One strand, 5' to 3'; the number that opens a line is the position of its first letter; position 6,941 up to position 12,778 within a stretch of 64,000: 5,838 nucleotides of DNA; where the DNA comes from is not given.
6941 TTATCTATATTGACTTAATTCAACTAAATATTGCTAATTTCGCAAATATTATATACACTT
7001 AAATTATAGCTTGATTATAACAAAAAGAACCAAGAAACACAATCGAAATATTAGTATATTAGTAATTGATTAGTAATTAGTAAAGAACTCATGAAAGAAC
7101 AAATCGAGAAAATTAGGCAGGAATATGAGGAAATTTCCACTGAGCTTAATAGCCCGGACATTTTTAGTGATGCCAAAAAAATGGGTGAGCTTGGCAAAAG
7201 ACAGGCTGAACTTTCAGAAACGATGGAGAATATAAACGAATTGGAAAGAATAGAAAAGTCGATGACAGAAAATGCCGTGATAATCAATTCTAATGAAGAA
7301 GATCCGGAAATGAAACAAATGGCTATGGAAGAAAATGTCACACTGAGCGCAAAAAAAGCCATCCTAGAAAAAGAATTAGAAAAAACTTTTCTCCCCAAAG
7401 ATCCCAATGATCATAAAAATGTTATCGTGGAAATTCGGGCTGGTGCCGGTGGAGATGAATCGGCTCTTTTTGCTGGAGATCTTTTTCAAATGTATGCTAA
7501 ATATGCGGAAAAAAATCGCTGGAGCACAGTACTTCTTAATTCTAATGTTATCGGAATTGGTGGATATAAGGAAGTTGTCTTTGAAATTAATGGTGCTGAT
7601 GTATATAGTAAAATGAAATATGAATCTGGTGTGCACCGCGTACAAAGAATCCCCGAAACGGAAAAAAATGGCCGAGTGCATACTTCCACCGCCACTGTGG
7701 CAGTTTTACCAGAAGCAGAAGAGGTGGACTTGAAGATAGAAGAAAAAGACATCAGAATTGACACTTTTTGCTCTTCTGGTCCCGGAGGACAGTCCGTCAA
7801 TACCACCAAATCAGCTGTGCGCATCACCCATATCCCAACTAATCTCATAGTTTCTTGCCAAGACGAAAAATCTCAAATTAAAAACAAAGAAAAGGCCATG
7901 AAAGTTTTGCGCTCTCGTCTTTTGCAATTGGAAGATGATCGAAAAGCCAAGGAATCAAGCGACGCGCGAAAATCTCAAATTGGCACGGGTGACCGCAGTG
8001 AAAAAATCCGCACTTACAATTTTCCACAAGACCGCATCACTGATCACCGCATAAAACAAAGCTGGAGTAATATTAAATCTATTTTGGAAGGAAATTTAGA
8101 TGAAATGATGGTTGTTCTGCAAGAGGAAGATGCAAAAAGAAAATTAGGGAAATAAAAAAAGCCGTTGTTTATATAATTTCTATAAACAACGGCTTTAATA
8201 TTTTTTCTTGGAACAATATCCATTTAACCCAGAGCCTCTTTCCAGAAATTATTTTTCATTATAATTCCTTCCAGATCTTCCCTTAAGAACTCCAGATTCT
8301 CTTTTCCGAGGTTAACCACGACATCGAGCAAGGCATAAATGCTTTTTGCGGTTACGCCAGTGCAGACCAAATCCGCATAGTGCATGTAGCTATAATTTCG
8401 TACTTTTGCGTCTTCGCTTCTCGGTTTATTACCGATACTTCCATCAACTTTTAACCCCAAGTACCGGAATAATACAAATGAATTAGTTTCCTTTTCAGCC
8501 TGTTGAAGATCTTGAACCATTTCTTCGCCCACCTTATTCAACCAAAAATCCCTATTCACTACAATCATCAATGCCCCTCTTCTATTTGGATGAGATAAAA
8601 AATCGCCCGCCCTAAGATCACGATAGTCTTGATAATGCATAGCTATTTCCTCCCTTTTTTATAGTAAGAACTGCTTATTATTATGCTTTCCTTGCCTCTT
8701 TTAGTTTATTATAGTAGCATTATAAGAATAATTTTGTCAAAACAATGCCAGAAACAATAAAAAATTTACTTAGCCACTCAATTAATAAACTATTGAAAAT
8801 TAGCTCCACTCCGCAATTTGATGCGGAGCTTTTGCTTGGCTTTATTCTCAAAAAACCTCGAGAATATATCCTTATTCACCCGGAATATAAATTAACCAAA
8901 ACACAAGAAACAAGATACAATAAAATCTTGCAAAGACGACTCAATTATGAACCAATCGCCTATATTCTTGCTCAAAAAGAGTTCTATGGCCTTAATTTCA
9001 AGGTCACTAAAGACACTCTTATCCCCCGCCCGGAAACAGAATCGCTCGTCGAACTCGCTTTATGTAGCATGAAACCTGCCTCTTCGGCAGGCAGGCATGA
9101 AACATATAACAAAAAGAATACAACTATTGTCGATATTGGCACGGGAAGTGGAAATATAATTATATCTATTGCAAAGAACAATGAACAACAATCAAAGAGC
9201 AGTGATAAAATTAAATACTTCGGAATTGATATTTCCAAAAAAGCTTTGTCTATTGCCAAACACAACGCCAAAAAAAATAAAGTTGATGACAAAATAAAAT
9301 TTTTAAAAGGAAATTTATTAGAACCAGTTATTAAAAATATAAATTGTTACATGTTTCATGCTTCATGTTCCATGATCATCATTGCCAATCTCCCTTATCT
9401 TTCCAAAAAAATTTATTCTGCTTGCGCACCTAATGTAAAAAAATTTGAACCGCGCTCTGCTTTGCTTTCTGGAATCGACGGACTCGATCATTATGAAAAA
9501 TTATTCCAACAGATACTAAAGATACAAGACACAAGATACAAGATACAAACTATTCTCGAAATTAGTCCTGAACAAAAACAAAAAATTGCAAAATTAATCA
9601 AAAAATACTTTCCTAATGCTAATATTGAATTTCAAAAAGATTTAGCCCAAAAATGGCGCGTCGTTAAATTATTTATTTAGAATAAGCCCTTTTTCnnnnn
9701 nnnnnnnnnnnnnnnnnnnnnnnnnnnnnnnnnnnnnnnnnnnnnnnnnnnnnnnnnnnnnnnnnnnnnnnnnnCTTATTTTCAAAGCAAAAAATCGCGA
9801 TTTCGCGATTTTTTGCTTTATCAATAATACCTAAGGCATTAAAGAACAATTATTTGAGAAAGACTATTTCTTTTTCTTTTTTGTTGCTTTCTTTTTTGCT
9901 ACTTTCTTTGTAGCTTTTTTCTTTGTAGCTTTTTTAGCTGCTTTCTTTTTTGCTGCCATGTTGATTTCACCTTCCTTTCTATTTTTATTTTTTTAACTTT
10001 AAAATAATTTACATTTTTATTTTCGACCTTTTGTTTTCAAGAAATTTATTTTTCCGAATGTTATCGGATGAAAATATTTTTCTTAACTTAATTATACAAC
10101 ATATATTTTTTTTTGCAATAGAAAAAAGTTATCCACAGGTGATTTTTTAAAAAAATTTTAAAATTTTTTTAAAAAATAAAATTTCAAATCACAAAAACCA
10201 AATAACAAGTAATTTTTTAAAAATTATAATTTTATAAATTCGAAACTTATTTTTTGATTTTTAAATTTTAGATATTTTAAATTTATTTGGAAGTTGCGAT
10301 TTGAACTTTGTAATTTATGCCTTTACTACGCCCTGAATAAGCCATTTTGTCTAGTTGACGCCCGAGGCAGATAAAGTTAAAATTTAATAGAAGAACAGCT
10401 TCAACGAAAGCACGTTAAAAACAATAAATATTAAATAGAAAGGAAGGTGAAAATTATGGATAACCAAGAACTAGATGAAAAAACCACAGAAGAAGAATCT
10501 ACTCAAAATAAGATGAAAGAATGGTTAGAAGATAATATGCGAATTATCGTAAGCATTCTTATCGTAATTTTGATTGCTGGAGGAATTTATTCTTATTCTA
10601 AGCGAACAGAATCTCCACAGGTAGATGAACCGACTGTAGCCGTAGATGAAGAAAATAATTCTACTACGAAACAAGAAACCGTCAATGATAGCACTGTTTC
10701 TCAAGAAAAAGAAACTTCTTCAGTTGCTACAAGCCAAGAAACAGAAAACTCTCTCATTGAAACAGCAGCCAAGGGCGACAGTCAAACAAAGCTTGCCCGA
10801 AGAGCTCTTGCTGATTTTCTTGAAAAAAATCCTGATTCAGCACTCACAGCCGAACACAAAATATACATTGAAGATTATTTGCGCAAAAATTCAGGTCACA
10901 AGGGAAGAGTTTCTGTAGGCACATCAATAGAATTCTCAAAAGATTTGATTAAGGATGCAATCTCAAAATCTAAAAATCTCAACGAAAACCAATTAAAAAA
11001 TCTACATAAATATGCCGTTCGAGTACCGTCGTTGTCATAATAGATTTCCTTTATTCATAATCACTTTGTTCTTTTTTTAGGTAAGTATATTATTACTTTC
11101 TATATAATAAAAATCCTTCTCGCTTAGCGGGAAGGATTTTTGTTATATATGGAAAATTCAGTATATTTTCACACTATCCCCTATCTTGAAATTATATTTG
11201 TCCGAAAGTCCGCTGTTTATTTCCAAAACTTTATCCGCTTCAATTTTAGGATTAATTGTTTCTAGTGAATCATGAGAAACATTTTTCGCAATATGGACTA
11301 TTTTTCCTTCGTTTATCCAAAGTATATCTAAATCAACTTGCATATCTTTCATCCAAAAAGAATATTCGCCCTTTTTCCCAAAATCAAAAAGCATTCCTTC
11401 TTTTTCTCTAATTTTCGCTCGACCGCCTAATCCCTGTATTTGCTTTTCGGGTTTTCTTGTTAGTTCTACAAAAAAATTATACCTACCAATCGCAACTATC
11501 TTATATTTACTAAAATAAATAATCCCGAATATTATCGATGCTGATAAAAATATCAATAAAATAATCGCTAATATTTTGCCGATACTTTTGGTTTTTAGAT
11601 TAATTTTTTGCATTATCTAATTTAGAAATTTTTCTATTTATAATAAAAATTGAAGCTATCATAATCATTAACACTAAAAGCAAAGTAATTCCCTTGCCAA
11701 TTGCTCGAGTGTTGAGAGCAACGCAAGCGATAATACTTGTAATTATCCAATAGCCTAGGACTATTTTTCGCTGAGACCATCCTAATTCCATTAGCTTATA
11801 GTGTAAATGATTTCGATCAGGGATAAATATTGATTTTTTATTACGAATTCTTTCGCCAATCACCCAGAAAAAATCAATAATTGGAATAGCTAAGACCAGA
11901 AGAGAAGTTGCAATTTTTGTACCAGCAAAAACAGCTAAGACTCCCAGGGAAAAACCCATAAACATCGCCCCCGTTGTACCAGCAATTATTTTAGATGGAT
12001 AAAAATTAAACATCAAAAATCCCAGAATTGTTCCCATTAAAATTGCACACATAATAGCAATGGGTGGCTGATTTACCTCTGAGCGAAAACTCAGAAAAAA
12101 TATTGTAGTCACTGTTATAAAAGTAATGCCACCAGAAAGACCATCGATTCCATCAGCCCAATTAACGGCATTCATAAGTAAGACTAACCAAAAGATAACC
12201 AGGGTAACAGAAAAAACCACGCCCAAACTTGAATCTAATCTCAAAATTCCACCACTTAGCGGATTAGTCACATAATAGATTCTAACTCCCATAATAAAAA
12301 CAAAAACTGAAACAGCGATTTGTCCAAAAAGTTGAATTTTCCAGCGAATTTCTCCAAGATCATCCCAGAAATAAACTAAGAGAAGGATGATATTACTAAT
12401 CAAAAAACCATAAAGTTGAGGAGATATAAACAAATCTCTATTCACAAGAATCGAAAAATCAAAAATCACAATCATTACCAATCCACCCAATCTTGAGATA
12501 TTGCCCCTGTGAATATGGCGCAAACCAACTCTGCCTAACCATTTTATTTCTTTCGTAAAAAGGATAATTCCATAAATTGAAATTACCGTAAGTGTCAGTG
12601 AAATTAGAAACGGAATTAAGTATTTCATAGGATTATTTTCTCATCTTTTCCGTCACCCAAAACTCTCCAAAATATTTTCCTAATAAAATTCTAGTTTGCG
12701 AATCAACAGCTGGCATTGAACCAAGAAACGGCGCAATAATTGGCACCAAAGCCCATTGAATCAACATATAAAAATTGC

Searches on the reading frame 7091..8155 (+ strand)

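Call 9: search_protein_families(library=pfam, proteins=[window:7091-8155:+])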
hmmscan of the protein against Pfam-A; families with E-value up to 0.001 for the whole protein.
window:7091-8155:+ (354 aa): 3 families
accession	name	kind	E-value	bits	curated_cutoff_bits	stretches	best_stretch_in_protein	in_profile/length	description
PF03462.23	PCRF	-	2.4e-69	233.5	24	1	9-203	2-194/194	PCRF domain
PF00472.26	RF-1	-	9.4e-44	148.5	35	1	210-320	1-116/116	RF-1 domain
PF16326.10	ABC_tran_CTD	-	1.3e-05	25.8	32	1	3-46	15-58/69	ABC transporter C-terminal domain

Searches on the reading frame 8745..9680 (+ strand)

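Call 29: search_protein_families(library=pfam, proteins=[window:8745-9680:+])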
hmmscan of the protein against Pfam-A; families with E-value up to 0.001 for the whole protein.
window:8745-9680:+ (311 aa): 12 families
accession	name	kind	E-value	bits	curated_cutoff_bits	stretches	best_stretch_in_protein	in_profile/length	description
PF17827.6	PrmC_N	-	9.9e-18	64.9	23.4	1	8-75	2-70/71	PrmC N-terminal domain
PF13847.12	Methyltransf_31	-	1.4e-12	47.9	27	1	123-193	2-65/145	Methyltransferase domain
PF06325.19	PrmA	-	6.7e-09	36.1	22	1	119-193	156-223/296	Ribosomal protein L11 methyltransferase (PrmA)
PF13649.12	Methyltransf_25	-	2.3e-07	31.8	27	1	128-198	1-62/97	Methyltransferase domain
PF05175.20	MTS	-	1.3e-06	28.6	23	1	124-197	31-97/170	Methyltransferase small domain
PF01170.24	UPF0020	-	1.8e-06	28.2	22.3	1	101-219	43-132/197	RMKL-like, methyltransferase domain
PF02384.22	N6_Mtase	-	5.5e-06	26.4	20.4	1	122-224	44-139/311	N-6 DNA Methylase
PF08242.18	Methyltransf_12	-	1.4e-05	26.2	30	1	129-192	1-59/98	Methyltransferase domain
PF01209.24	Ubie_methyltran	-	7.8e-05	22.6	20.1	1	122-191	45-107/233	ubiE/COQ5 methyltransferase family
PF08241.18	Methyltransf_11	-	0.00047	21.2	21.2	1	129-193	1-53/95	Methyltransferase domain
PF12847.13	Methyltransf_18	-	0.00049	20.6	27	1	123-197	13-80/151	Methyltransferase domain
PF09445.16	Methyltransf_15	-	0.00054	20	22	0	126-197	2-63/165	RNA cap guanine-N2 methyltransferase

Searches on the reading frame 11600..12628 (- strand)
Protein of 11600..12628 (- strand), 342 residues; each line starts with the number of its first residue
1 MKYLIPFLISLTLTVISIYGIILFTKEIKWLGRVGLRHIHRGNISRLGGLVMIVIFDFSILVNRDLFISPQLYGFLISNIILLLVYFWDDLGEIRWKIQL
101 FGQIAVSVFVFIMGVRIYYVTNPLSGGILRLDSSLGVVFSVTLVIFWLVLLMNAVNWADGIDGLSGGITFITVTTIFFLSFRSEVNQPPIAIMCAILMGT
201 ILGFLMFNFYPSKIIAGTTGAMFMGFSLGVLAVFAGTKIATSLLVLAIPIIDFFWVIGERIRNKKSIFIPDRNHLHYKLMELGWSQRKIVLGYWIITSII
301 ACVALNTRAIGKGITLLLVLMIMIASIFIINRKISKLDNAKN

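Call 9: search_protein_families(library=pfam, proteins=[window:11600-12628:-])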
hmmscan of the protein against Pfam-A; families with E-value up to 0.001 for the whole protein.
window:11600-12628:- (342 aa): 1 family
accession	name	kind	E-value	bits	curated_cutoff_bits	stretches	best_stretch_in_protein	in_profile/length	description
PF00953.26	Glycos_transf_4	-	5e-30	105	27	1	74-234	3-158/160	Glycosyl transferase family 4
